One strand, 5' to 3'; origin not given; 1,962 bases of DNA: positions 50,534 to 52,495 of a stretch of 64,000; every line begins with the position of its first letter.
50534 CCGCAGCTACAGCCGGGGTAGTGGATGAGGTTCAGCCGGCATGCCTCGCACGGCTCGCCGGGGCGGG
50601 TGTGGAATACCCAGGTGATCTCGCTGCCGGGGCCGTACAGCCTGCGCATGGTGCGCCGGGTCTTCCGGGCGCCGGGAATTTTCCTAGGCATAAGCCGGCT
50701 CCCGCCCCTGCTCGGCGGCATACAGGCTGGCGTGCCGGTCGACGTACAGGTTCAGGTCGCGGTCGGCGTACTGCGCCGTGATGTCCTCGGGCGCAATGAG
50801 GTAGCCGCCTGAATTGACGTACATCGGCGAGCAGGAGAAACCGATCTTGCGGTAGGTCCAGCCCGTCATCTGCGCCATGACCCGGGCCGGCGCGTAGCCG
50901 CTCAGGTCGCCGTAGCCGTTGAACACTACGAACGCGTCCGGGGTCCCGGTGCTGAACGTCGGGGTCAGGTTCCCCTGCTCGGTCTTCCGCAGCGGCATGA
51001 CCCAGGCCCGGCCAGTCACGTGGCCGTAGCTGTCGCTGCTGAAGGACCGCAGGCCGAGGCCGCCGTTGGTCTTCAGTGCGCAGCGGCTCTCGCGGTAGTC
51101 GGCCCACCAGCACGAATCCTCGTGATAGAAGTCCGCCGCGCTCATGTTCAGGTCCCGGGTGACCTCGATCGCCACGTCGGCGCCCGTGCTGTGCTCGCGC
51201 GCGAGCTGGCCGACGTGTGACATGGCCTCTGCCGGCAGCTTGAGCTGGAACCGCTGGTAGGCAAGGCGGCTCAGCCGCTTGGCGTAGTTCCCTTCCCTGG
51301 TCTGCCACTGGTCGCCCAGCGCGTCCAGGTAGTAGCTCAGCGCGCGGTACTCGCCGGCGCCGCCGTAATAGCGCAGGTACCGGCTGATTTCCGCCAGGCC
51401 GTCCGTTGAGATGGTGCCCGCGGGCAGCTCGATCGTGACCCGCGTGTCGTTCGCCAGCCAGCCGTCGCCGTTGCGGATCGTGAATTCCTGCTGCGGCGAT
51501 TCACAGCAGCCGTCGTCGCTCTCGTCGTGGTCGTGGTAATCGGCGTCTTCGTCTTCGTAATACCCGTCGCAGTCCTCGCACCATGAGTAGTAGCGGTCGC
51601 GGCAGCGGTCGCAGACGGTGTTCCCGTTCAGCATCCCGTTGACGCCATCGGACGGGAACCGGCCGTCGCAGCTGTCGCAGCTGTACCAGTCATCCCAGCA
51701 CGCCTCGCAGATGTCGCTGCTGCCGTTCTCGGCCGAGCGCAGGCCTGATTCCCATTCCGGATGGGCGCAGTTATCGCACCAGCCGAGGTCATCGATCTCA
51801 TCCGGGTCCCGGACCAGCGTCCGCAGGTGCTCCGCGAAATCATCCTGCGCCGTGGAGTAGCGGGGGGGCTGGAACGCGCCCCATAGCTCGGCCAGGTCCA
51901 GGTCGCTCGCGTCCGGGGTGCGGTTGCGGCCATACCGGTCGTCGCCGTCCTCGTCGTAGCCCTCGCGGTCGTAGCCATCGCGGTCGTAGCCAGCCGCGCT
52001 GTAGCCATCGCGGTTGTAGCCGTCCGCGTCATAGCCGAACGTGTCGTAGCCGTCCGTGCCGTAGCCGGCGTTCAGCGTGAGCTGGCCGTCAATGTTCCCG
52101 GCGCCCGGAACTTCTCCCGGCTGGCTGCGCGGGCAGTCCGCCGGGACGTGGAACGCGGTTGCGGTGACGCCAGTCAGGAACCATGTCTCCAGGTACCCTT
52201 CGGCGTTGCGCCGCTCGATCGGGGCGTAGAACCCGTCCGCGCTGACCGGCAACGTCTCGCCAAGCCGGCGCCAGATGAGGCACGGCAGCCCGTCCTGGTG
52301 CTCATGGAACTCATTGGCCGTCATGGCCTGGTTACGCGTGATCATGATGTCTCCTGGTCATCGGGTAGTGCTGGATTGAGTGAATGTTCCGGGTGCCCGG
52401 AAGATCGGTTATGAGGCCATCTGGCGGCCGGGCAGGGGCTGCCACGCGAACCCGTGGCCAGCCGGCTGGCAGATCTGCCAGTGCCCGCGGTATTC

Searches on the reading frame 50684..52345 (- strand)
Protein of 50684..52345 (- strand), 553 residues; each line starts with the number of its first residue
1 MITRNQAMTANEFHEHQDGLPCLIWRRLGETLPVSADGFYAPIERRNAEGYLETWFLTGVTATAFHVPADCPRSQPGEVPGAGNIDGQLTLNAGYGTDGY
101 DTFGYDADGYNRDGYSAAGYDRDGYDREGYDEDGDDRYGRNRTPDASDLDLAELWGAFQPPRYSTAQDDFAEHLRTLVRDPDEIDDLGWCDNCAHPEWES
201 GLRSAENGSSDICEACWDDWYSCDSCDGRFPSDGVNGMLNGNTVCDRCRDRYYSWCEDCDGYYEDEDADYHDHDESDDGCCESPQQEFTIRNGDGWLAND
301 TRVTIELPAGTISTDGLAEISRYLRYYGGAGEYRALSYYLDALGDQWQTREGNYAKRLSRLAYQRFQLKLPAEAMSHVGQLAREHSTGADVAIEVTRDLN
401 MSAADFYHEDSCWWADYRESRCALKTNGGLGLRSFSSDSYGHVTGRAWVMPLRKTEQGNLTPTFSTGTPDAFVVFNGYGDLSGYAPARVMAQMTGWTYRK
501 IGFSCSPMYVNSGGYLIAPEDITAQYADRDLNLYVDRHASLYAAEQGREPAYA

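Call 9: search_protein_families(library=pfam, proteins=[window:50684-52345:-], max_evalue=0.01)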
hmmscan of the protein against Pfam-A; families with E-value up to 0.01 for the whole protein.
window:50684-52345:- (553 aa): 0 families

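Call 10: search_protein_families(library=phrogs, proteins=[window:50684-52345:-], max_evalue=0.01)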
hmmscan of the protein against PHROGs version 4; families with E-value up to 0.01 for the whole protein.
window:50684-52345:- (553 aa): 0 families

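Call 24: find_encoding_contigs(protein=window:50684-52345:-, flank=10000, max_places=10)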
Protein window:50684-52345:- (553 aa): 1 contig read that carries it; 1 place shown.
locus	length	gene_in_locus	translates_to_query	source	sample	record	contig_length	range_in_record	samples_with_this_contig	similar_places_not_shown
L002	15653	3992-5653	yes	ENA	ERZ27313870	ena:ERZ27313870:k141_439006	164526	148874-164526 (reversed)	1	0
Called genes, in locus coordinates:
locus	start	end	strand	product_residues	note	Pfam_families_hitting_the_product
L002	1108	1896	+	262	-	-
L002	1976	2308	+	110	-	-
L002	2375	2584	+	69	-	-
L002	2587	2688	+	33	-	-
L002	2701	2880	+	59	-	-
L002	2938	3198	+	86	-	-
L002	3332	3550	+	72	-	-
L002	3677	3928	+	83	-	-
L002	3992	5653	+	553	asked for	-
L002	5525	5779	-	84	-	-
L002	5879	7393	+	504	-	PF05343:Peptidase_M42 (faint)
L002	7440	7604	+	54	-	-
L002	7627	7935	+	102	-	-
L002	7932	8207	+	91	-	-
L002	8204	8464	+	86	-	-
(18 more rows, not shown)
